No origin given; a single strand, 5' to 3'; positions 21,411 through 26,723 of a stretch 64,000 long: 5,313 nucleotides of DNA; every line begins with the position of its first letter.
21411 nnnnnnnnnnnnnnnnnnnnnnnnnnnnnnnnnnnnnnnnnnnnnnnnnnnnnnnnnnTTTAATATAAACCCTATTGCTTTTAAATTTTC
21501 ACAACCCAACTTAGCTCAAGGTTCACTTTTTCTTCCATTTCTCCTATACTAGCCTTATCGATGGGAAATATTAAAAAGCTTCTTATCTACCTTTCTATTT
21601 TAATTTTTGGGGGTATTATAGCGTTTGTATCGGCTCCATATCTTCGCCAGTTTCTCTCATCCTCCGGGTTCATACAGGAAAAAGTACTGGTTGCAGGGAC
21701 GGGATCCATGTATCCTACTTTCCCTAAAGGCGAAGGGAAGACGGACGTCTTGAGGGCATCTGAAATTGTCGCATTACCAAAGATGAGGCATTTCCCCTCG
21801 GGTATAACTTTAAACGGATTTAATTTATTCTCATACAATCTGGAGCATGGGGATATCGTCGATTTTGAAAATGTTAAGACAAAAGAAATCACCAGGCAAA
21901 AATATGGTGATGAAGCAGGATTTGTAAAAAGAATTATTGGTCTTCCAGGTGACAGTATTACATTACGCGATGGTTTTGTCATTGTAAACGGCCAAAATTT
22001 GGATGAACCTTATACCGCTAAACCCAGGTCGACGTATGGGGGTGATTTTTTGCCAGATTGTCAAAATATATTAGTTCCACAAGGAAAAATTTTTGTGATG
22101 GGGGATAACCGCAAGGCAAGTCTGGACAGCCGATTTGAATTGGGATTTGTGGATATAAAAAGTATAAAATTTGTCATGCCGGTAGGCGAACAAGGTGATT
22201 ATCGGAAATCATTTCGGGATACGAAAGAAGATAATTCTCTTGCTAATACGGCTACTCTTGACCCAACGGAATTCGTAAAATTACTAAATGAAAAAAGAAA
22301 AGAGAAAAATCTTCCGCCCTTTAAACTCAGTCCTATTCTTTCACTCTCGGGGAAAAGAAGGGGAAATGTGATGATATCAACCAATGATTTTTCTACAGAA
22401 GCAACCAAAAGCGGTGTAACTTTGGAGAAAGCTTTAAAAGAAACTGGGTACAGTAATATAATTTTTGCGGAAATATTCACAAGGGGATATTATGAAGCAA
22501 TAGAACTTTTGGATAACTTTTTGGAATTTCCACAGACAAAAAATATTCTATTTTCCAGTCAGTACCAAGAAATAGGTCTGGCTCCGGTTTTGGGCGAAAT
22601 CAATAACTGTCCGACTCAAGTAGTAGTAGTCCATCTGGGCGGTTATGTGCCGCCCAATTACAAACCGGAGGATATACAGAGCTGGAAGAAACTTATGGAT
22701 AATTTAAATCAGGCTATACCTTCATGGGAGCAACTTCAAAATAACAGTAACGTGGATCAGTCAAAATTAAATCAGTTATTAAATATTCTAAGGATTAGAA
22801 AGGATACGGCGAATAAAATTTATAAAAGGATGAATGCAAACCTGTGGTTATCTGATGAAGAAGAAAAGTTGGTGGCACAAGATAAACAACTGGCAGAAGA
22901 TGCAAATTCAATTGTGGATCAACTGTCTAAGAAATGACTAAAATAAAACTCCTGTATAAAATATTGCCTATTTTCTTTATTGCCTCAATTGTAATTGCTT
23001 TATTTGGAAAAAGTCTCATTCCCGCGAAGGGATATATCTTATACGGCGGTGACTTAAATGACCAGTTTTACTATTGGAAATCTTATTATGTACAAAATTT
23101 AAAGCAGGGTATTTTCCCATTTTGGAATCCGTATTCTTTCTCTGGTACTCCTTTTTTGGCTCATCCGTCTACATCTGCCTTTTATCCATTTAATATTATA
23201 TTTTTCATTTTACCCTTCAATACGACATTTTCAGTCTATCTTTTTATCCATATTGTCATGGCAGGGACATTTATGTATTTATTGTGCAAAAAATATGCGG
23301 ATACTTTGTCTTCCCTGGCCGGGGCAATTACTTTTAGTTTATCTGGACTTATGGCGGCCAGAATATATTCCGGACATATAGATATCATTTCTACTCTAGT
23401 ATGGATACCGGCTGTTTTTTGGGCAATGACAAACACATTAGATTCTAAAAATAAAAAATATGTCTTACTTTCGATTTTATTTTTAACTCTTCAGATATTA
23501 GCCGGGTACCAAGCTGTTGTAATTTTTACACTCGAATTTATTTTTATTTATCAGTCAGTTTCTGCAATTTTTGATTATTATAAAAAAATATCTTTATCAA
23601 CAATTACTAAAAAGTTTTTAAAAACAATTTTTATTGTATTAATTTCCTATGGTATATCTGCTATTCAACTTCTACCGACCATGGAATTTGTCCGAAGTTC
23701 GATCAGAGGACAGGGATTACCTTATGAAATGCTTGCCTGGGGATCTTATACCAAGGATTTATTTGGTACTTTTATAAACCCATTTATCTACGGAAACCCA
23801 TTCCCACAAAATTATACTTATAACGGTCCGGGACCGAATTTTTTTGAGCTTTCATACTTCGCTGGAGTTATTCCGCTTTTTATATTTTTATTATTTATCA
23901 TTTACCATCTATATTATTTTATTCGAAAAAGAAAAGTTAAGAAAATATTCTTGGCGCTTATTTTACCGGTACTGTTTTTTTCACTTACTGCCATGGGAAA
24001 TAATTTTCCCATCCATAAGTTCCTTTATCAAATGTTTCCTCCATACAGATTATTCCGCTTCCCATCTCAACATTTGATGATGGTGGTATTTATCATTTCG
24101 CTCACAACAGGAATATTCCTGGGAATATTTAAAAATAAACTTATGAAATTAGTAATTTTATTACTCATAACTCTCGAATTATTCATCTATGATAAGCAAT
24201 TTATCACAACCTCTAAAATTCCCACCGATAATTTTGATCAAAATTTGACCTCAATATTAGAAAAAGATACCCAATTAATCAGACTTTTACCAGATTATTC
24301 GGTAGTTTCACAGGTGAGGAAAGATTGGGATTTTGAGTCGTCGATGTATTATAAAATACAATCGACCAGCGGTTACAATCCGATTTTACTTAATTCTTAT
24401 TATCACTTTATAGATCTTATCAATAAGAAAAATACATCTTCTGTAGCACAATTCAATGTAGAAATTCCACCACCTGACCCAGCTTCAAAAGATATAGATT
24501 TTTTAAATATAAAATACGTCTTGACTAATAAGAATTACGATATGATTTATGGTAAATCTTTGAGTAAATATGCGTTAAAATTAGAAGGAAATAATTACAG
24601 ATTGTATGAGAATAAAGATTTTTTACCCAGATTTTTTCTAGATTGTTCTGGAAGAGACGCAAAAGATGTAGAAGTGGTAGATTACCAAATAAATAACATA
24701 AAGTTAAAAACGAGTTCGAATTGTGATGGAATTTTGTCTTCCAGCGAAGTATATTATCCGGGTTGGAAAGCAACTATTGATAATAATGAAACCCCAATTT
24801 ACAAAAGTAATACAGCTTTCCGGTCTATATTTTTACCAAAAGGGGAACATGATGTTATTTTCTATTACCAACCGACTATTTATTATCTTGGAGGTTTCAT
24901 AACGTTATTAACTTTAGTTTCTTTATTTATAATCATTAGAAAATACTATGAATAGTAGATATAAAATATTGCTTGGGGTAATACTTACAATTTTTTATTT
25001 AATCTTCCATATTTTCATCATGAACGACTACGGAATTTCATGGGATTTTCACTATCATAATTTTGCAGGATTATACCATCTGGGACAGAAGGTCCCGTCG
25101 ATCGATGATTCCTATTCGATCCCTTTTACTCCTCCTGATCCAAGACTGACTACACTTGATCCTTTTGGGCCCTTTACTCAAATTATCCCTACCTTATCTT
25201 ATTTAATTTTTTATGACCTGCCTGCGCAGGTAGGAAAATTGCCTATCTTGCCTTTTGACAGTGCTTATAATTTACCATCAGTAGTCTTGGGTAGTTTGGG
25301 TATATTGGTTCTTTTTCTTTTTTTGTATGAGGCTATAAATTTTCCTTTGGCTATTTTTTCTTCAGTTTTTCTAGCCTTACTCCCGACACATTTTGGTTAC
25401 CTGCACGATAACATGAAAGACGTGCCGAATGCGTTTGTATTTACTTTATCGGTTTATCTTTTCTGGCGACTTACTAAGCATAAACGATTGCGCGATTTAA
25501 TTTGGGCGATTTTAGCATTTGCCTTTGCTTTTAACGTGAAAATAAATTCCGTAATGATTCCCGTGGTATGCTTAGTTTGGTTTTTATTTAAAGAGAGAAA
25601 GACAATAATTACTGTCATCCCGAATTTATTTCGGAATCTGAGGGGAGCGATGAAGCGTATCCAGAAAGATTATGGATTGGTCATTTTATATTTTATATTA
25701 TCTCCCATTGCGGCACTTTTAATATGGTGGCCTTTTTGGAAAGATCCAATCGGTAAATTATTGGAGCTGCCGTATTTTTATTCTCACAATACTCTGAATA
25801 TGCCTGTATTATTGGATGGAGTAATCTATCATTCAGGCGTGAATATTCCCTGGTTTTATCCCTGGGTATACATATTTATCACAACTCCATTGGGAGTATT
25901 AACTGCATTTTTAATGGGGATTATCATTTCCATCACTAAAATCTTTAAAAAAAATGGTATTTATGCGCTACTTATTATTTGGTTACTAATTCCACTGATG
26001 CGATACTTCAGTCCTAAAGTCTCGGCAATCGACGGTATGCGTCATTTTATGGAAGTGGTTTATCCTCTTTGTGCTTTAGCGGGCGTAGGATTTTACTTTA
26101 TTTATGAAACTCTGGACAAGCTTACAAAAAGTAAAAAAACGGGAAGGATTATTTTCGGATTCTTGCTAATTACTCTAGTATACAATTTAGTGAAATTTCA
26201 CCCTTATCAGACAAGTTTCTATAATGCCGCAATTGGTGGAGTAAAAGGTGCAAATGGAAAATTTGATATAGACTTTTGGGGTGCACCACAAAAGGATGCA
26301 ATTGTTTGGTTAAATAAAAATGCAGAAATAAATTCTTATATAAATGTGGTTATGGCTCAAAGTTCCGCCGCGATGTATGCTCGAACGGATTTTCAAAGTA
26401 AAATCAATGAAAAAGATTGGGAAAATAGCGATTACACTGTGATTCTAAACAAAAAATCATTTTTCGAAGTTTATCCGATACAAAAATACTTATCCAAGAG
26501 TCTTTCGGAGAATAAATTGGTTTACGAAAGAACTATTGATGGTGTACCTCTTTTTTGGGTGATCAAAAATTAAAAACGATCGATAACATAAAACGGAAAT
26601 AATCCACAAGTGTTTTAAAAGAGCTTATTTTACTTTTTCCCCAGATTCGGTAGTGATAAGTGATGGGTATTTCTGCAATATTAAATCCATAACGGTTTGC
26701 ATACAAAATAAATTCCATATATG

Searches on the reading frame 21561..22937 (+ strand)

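Call 85: search_protein_families(library=pfam, proteins=[window:21561-22937:+], max_evalue=0.0001)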
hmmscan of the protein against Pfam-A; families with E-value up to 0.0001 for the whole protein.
window:21561-22937:+ (458 aa): 1 family
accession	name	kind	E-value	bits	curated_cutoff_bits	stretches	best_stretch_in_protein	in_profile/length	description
PF10502.14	Peptidase_S26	-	1.4e-25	90.7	22.9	1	37-202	21-159/168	Signal peptidase, peptidase S26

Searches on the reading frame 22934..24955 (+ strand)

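Call 85: search_protein_families(library=pfam, proteins=[window:22934-24955:+], max_evalue=0.0001)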
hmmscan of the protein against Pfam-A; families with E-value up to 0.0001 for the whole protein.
window:22934-24955:+ (673 aa): 1 family
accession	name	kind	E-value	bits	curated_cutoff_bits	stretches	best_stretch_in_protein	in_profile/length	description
PF09586.16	YfhO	-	5.4e-21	75.1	28.5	2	576-657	753-835/835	Bacterial membrane protein YfhO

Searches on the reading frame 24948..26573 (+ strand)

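Call 85: search_protein_families(library=pfam, proteins=[window:24948-26573:+], max_evalue=0.0001)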
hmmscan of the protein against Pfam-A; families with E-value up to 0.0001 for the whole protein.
window:24948-26573:+ (541 aa): 1 family
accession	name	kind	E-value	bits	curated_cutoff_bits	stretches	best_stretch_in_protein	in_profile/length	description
PF13231.12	PMT_2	-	1.7e-11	45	26.1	1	106-225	23-143/160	Dolichyl-phosphate-mannose-protein mannosyltransferase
